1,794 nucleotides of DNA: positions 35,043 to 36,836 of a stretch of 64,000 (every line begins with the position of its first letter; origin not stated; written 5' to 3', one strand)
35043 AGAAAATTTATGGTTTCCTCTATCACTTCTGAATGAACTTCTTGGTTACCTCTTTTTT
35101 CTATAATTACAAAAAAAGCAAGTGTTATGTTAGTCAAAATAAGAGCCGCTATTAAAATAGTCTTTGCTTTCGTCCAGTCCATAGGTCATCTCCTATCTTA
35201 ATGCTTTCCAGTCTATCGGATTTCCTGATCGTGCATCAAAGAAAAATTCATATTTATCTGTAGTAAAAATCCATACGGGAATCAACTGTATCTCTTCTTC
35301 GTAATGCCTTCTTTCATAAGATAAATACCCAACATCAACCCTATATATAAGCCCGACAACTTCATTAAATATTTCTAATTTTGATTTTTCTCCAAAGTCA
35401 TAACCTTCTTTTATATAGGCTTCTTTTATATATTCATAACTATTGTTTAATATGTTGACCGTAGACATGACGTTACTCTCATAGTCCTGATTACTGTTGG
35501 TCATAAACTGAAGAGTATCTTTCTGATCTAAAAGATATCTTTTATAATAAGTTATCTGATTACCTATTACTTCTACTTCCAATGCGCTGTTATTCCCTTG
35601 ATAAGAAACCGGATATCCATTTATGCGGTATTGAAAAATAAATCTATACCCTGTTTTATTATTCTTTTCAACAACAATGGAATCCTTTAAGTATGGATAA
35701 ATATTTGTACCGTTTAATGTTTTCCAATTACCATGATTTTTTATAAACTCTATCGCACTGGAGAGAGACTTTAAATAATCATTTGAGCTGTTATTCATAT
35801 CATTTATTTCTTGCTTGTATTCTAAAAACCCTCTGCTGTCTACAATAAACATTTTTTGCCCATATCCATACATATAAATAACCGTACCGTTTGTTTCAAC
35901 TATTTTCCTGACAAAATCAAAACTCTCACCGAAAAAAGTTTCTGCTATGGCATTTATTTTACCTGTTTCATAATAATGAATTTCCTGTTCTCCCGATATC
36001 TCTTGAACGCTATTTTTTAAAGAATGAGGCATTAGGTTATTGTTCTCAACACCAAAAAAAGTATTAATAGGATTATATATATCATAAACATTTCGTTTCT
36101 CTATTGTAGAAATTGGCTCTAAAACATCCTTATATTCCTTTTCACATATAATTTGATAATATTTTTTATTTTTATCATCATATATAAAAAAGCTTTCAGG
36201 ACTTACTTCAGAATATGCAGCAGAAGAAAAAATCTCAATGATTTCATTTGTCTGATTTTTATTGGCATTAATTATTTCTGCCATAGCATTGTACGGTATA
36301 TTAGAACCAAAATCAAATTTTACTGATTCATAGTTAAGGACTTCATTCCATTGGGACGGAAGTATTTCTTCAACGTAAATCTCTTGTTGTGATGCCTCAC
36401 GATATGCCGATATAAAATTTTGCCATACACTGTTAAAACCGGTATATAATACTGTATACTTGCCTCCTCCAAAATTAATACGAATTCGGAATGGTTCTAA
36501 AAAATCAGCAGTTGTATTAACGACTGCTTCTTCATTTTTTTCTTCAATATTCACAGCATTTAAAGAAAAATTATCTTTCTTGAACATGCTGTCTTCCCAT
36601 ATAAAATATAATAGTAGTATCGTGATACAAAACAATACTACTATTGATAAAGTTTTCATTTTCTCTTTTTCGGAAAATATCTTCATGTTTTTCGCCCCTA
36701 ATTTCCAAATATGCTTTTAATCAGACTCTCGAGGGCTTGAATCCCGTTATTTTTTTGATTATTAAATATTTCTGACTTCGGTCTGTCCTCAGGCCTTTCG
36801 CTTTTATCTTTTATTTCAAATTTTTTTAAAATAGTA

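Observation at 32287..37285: yycH-yycI-walJ-htrA module with no walR/walK upstream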

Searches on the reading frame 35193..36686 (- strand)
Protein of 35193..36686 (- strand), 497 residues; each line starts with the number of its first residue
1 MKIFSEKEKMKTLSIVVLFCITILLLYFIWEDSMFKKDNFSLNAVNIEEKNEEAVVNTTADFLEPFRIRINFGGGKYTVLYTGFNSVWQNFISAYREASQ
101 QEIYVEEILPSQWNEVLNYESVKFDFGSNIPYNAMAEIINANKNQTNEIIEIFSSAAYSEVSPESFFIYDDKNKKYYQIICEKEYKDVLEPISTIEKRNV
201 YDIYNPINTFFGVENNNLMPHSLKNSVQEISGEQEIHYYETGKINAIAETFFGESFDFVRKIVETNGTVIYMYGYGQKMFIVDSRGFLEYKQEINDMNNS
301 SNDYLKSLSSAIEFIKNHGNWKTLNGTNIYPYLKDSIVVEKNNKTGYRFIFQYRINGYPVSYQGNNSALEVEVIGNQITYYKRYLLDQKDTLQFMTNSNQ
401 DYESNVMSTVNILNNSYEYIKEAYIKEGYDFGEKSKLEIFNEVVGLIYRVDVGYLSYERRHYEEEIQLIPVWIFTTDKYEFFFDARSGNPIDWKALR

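Call 4: search_protein_families(library=pfam, proteins=[window:35193-36686:-], max_evalue=0.1)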
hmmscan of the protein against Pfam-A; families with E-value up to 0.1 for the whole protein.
window:35193-36686:- (497 aa): 0 families
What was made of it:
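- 35193..36686 (-): YycH (WalH)-like protein, 497 aa, with an N-terminal membrane anchor and a three-domain extracytoplasmic part. The protein itself has no Pfam hit (call 4).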

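Call 5: search_protein_families(library=ncbifam, proteins=[window:35193-36686:-], max_evalue=0.1)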
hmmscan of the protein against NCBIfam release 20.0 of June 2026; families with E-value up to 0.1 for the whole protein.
window:35193-36686:- (497 aa): 0 families

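Call 8: find_homologous_proteins(query=window:35193-36686:-, max_evalue=0.001)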
Query window:35193-36686:- (497 aa): 152 proteins with E <= 0.001 among 4433 candidates; the best 120 are listed.
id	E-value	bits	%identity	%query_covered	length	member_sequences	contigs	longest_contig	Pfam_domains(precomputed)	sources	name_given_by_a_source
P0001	4.7e-275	931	82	100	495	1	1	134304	-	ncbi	-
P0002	1.3e-218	745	66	99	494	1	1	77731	-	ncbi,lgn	-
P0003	6.0e-171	588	54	99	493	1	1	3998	-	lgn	-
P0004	7.6e-170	584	55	100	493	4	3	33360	-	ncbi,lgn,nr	ncbi:MAG: hypothetical protein GX285_11270 [Clostridiales bacterium]|nr:hypothetical protein [Clostr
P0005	5.3e-167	575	55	99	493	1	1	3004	-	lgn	-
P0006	2.8e-146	506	48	100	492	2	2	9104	-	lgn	-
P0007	2.9e-146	506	50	100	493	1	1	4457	PF07435.17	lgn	-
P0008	2.2e-142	493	48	98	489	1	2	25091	-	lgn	-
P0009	2.5e-92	328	37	98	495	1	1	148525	PF07435.17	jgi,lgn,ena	-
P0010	4.5e-90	321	36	97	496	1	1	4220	-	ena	-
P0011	8.9e-90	320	37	98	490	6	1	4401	-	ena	-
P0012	8.9e-90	320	37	88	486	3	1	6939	-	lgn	-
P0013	4.7e-89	318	36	97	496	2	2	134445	PF07435.17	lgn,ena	-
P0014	1.3e-88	316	36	98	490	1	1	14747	PF07435.17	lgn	-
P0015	6.2e-88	314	36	98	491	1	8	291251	-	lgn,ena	-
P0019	2.8e-85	305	35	98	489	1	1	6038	PF07435.17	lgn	-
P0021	4.1e-84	301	34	98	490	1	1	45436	PF07435.17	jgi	jgi:hypothetical protein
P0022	3.8e-83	298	34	98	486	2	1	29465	PF07435.17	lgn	-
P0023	1.8e-82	296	34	99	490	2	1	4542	PF07435.17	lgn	-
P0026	5.8e-82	294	37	98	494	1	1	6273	PF07435.17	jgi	-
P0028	8.2e-80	287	35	97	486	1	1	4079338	PF07435.17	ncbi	ncbi:two-component system activity regulator YycH [Clostridiaceae bacterium 35-E11]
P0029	3.3e-79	285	34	98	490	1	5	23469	PF07435.17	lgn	-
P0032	1.6e-78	283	33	98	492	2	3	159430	PF07435.17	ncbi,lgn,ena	ncbi:MAG: two-component system activity regulator YycH [Eubacteriales bacterium]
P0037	9.1e-77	277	33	98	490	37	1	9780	PF07435.17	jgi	jgi:regulatory protein YycH of two-component signal transduction system YycFG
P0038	9.5e-77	277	33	98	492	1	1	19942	PF07435.17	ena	-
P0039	1.7e-76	276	33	98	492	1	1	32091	PF07435.17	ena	-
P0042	4.5e-76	275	34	98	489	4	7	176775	PF07435.17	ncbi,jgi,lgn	ncbi:MAG: two-component system activity regulator YycH [Anaerovoracaceae bacterium]|jgi:regulatory p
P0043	1.1e-75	274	33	98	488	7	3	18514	PF07435.17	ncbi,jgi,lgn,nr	ncbi:MAG: hypothetical protein GX363_08380 [Clostridiales bacterium]|jgi:regulatory protein YycH of 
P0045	3.8e-75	272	34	98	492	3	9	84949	PF07435.17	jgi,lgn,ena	-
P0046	5.4e-75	271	34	97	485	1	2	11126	PF07435.17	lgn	-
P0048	2.1e-74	269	33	98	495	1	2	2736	PF07435.17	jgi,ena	-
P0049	8.9e-74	267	33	98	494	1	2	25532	PF07435.17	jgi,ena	-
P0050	9.0e-74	267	33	98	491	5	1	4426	PF07435.17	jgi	-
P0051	2.0e-73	266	32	97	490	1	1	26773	PF07435.17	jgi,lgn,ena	-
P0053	2.7e-73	266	31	98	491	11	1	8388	PF07435.17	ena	-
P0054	4.0e-73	265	34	99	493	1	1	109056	PF07435.17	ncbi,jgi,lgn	jgi:hypothetical protein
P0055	1.1e-72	264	31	98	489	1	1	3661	PF07435.17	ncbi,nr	ncbi:MAG: two-component system activity regulator YycH [Bacillota bacterium]|nr:two-component system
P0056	1.4e-72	263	32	98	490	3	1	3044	PF07435.17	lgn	-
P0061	4.8e-72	262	31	97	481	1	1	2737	PF07435.17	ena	-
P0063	1.4e-71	260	31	98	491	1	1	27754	PF07435.17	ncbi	-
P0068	3.8e-71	259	34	97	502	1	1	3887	PF07435.17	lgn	-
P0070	5.2e-71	258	32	98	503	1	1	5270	PF07435.17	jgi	jgi:hypothetical protein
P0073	2.3e-70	256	32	97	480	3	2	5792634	PF07435.17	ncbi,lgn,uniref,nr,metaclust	ncbi:YycH family regulatory protein [Geosporobacter ferrireducens]|uniref:Regulatory protein YycH do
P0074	5.8e-70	255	33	97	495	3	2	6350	PF07435.17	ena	-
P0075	7.6e-70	254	31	97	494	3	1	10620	PF07435.17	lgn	-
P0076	8.4e-70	254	33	97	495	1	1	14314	PF07435.17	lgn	-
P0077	1.1e-69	254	33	98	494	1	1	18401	PF07435.17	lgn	-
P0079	2.0e-69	253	32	96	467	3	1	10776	PF07435.17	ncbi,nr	ncbi:MAG: hypothetical protein IJO79_02100 [Firmicutes bacterium]|nr:hypothetical protein [Bacillota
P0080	2.4e-69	253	31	97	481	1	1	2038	PF07435.17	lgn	-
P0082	4.5e-69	252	33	97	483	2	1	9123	PF07435.17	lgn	-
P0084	7.7e-69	251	34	98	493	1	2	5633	PF07435.17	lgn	-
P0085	9.3e-69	251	33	94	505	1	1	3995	PF07435.17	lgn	-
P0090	2.4e-67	246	30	98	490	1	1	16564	PF07435.17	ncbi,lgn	-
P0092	7.8e-67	244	30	97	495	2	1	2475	PF07435.17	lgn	-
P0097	9.0e-66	241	33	96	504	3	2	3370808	PF07435.17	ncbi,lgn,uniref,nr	ncbi:two-component system activity regulator YycH [Sinanaerobacter sp. ZZT-01]|uniref:two-component 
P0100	3.2e-65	239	30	98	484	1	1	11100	PF07435.17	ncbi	-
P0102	1.2e-64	237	32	87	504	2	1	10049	PF07435.17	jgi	-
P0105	3.2e-64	236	33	98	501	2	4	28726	PF07435.17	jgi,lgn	jgi:regulatory protein YycH of two-component signal transduction system YycFG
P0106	4.6e-64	235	30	98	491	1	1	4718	PF07435.17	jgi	jgi:regulatory protein YycH of two-component signal transduction system YycFG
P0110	1.9e-62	230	32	87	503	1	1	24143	PF07435.17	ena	-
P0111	3.0e-62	229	32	98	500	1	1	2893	PF07435.17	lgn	-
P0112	1.2e-61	227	31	97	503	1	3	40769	PF07435.17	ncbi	-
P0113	1.6e-61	227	31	97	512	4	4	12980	PF07435.17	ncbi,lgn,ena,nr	ncbi:MAG: hypothetical protein KGZ33_05660 [Alkaliphilus sp.]|nr:hypothetical protein [Alkaliphilus 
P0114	1.6e-61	227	31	97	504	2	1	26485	PF07435.17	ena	-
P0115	3.2e-61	226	32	99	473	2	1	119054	PF07435.17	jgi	-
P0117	8.1e-60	221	31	97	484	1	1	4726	PF07435.17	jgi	jgi:regulatory protein YycH of two-component signal transduction system YycFG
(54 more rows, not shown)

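Call 9: find_encoding_contigs(protein=P0001, flank=10000, max_places=2)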
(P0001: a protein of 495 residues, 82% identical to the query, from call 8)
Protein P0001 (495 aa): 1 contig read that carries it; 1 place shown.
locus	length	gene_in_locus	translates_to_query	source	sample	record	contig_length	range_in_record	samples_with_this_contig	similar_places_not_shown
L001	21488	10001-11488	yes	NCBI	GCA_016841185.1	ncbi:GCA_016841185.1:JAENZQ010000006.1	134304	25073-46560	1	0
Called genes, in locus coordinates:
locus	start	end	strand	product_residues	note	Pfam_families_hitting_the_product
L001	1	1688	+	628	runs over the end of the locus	PF00890:FAD_binding_2 (faint), PF01134:GIDA, PF07992:Pyr_redox_2, PF13738:Pyr_redox_3 (faint), PF21680:GIDA_C_1st, PF13932:SAM_GIDA_C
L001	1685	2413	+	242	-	PF02527:GidB, PF13847:Methyltransf_31 (weak)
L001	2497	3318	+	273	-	PF02195:ParB_N, PF17762:HTH_ParB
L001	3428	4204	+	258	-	PF00142:Fer4_NifH, PF01656:CbiA, PF02374:ArsA_ATPase (weak), PF06564:CBP_BcsQ, PF09140:MipZ (faint), PF10609:ParA, PF13614:AAA_31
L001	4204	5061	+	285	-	PF02195:ParB_N, PF17762:HTH_ParB, PF23552:ParB_C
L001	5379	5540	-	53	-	PF01610:DDE_Tnp_ISL3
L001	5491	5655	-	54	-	-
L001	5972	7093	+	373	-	PF08448:PAS_4 (weak), PF13426:PAS_9 (faint), PF07228:SpoIIE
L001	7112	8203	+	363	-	PF18975:DUF5711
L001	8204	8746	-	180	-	PF00075:RNase_H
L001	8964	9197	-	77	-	-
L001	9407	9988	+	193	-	-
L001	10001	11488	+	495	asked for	-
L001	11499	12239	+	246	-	PF09648:YycI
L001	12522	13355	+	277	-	PF00753:Lactamase_B, PF23023:Anti-Pycsar_Apyc1, PF13483:Lactamase_B_3 (faint), PF12706:Lactamase_B_2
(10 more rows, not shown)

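Call 10: find_encoding_contigs(protein=P0073, flank=10000, max_places=2)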
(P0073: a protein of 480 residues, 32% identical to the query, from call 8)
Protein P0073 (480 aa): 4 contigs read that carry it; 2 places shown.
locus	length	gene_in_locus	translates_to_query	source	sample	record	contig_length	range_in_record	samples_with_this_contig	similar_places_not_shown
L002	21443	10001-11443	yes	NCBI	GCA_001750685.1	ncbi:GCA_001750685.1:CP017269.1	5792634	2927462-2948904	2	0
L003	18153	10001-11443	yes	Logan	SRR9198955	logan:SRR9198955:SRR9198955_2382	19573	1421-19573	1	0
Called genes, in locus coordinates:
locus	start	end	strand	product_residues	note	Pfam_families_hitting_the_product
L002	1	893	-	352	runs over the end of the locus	PF07261:DnaB_2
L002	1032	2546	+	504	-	PF01433:Peptidase_M1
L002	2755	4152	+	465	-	PF01476:LysM, PF07501:G5, PF01551:Peptidase_M23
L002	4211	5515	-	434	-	PF00082:Peptidase_S8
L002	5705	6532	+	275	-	PF13485:Peptidase_MA_2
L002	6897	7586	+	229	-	PF00072:Response_reg, PF00486:Trans_reg_C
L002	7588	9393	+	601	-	PF00672:HAMP, PF00989:PAS, PF08448:PAS_4, PF13426:PAS_9, PF00512:HisKA, PF02518:HATPase_c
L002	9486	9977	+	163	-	-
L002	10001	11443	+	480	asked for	PF07435:YycH_N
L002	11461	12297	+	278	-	PF09648:YycI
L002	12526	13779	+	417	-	PF00275:EPSP_synthase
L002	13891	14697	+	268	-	PF00753:Lactamase_B, PF23023:Anti-Pycsar_Apyc1 (weak), PF12706:Lactamase_B_2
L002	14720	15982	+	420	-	PF00089:Trypsin, PF13365:Trypsin_2, PF00595:PDZ (weak), PF13180:PDZ_2, PF17820:PDZ_6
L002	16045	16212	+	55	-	PF14116:YyzF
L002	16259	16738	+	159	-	PF02590:SPOUT_MTase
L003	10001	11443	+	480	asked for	PF07435:YycH_N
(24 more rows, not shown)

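Call 11: find_encoding_contigs(protein=P0028, flank=10000, max_places=2)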
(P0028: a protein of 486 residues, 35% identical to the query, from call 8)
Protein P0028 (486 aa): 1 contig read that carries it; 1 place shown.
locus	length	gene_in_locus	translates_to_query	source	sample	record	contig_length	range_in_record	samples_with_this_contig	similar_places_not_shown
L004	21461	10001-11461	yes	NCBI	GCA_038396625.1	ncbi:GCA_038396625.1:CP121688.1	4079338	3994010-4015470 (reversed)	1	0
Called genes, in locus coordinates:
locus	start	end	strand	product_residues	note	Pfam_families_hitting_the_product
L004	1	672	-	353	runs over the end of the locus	PF07261:DnaB_2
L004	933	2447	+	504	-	PF01433:Peptidase_M1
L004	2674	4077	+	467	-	PF01476:LysM, PF07501:G5, PF01551:Peptidase_M23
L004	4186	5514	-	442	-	PF00082:Peptidase_S8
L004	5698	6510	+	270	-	PF13485:Peptidase_MA_2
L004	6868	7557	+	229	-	PF00072:Response_reg, PF00486:Trans_reg_C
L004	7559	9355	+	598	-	PF00672:HAMP, PF00989:PAS, PF08448:PAS_4 (faint), PF13188:PAS_8 (weak), PF13426:PAS_9, PF00512:HisKA, PF02518:HATPase_c, PF13589:HATPase_c_3 (weak)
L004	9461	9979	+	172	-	-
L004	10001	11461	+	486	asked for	PF07435:YycH_N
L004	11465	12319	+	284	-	PF09648:YycI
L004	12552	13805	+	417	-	PF00275:EPSP_synthase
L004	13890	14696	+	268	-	PF00753:Lactamase_B, PF23023:Anti-Pycsar_Apyc1 (weak), PF12706:Lactamase_B_2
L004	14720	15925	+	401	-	PF00089:Trypsin, PF13365:Trypsin_2, PF00595:PDZ, PF13180:PDZ_2, PF17820:PDZ_6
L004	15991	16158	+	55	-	PF14116:YyzF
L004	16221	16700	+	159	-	PF02590:SPOUT_MTase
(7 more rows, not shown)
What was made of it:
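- This shares the left flank of the intact operons (calls 10, 11).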

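Call 19: find_encoding_contigs(protein=P0002, flank=10000, max_places=1)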
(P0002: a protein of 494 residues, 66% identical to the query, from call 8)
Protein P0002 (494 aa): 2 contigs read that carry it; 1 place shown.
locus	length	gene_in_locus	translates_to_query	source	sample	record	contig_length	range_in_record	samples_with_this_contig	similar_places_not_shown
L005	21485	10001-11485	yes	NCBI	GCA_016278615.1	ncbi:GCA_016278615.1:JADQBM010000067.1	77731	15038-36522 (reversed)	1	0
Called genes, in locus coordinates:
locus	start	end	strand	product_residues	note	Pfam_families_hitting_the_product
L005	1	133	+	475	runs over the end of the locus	PF10396:TrmE_N, PF12631:MnmE_helical, PF03193:RsgA_GTPase (faint), PF02421:FeoB_N, PF00350:Dynamin_N (faint), PF01926:MMR_HSR1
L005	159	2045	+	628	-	PF00890:FAD_binding_2 (faint), PF01134:GIDA, PF07992:Pyr_redox_2, PF21680:GIDA_C_1st, PF13932:SAM_GIDA_C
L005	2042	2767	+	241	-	PF02527:GidB, PF13847:Methyltransf_31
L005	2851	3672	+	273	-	PF02195:ParB_N, PF17762:HTH_ParB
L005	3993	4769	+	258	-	PF00142:Fer4_NifH, PF01656:CbiA, PF02374:ArsA_ATPase (weak), PF06564:CBP_BcsQ, PF09140:MipZ, PF10609:ParA, PF13614:AAA_31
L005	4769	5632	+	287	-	PF02195:ParB_N, PF17762:HTH_ParB, PF23552:ParB_C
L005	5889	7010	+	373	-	PF08448:PAS_4 (weak), PF07228:SpoIIE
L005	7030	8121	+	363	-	PF18975:DUF5711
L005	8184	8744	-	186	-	PF00075:RNase_H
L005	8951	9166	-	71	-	-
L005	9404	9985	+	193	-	-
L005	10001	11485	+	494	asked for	-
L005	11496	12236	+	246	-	PF09648:YycI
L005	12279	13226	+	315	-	PF00753:Lactamase_B, PF13483:Lactamase_B_3 (weak), PF23023:Anti-Pycsar_Apyc1, PF12706:Lactamase_B_2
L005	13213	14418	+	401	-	PF00089:Trypsin, PF13365:Trypsin_2, PF00595:PDZ, PF13180:PDZ_2, PF17820:PDZ_6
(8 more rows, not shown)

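Call 20: find_encoding_contigs(protein=P0004, flank=10000, max_places=1)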
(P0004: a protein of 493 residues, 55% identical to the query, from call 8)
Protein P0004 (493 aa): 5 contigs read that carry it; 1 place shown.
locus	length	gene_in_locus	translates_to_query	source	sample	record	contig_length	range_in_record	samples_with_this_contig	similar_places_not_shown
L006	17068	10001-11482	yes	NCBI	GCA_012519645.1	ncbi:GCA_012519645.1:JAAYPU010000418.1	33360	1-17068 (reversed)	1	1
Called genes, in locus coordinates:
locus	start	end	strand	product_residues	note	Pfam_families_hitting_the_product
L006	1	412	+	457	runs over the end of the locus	PF10396:TrmE_N, PF00350:Dynamin_N (faint), PF00009:GTP_EFTU (faint), PF12631:MnmE_helical, PF03193:RsgA_GTPase (faint), PF01926:MMR_HSR1, PF02421:FeoB_N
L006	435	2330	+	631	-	PF00890:FAD_binding_2 (faint), PF01134:GIDA, PF07992:Pyr_redox_2, PF12831:FAD_oxidored (faint), PF21680:GIDA_C_1st, PF13932:SAM_GIDA_C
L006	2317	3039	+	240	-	PF02527:GidB, PF13847:Methyltransf_31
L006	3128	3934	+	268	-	PF02195:ParB_N, PF17762:HTH_ParB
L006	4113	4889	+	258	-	PF00142:Fer4_NifH, PF01656:CbiA, PF02374:ArsA_ATPase (weak), PF06564:CBP_BcsQ, PF09140:MipZ, PF10609:ParA, PF13614:AAA_31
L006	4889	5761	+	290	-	PF02195:ParB_N, PF17762:HTH_ParB, PF23552:ParB_C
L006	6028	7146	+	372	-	PF08448:PAS_4 (weak), PF13188:PAS_8 (weak), PF13426:PAS_9 (weak), PF07228:SpoIIE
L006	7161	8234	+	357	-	PF18975:DUF5711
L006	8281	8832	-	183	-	PF00075:RNase_H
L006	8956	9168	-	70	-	-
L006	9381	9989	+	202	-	-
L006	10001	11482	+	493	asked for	-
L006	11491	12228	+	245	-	PF09648:YycI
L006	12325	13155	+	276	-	PF00753:Lactamase_B, PF23023:Anti-Pycsar_Apyc1, PF13483:Lactamase_B_3 (weak), PF12706:Lactamase_B_2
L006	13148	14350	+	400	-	PF00089:Trypsin, PF13365:Trypsin_2, PF00595:PDZ (weak), PF13180:PDZ_2, PF17820:PDZ_6 (weak)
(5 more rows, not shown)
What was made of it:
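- YycH is conserved at 82%, 66% and 55% in the nearest relatives with the same order (calls 9, 19, 20).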

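Call 21: find_encoding_contigs(protein=P0008, flank=10000, max_places=1)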
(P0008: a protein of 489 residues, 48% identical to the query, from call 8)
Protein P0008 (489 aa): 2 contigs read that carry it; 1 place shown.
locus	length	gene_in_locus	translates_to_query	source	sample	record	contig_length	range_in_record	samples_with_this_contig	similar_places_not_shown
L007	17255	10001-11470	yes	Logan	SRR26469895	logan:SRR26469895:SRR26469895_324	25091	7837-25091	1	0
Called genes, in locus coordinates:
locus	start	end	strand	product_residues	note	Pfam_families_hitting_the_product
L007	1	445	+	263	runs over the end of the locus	PF02195:ParB_N, PF17762:HTH_ParB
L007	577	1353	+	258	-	PF00142:Fer4_NifH (weak), PF01656:CbiA, PF02374:ArsA_ATPase, PF06564:CBP_BcsQ, PF09140:MipZ, PF10609:ParA, PF13614:AAA_31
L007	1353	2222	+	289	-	PF02195:ParB_N, PF17762:HTH_ParB, PF23552:ParB_C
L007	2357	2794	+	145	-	PF01220:DHquinase_II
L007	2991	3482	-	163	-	PF12682:Flavodoxin_4 (weak)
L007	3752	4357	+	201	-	PF02463:SMC_N (faint), PF00005:ABC_tran, PF13304:AAA_21 (weak)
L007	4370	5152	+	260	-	PF03649:UPF0014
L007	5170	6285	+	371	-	PF07228:SpoIIE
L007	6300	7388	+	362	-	PF18975:DUF5711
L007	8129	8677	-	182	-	PF00075:RNase_H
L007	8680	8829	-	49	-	-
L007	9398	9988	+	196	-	-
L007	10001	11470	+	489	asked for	-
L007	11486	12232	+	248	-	PF09648:YycI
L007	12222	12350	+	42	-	-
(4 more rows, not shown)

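Call 22: find_encoding_contigs(protein=P0009, flank=10000, max_places=1)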
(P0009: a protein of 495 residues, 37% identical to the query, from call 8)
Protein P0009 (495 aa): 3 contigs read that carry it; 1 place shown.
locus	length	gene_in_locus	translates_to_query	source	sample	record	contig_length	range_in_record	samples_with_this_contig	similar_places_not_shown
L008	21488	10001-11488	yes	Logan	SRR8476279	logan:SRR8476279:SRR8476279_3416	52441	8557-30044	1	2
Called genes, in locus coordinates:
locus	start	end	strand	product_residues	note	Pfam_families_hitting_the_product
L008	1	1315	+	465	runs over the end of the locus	PF10396:TrmE_N, PF00350:Dynamin_N (faint), PF12631:MnmE_helical, PF03193:RsgA_GTPase (faint), PF00009:GTP_EFTU (faint), PF01926:MMR_HSR1, PF02421:FeoB_N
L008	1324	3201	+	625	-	PF00890:FAD_binding_2 (faint), PF01134:GIDA, PF07992:Pyr_redox_2, PF21680:GIDA_C_1st, PF13932:SAM_GIDA_C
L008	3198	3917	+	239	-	PF02527:GidB, PF13649:Methyltransf_25 (weak), PF13847:Methyltransf_31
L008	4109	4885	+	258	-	PF00142:Fer4_NifH, PF01656:CbiA, PF02374:ArsA_ATPase (weak), PF06564:CBP_BcsQ, PF09140:MipZ, PF10609:ParA, PF13614:AAA_31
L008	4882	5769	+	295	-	PF02195:ParB_N, PF17762:HTH_ParB, PF23552:ParB_C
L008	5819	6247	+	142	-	PF01220:DHquinase_II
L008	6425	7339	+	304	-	PF13484:Fer4_16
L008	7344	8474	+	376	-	PF07228:SpoIIE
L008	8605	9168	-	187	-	PF00075:RNase_H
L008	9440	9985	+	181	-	-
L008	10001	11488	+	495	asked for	PF07435:YycH_N (faint)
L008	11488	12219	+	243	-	PF09648:YycI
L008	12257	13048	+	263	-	PF23023:Anti-Pycsar_Apyc1 (weak), PF00753:Lactamase_B, PF12706:Lactamase_B_2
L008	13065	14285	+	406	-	PF00089:Trypsin, PF13365:Trypsin_2, PF00595:PDZ (weak), PF13180:PDZ_2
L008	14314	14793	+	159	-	PF02590:SPOUT_MTase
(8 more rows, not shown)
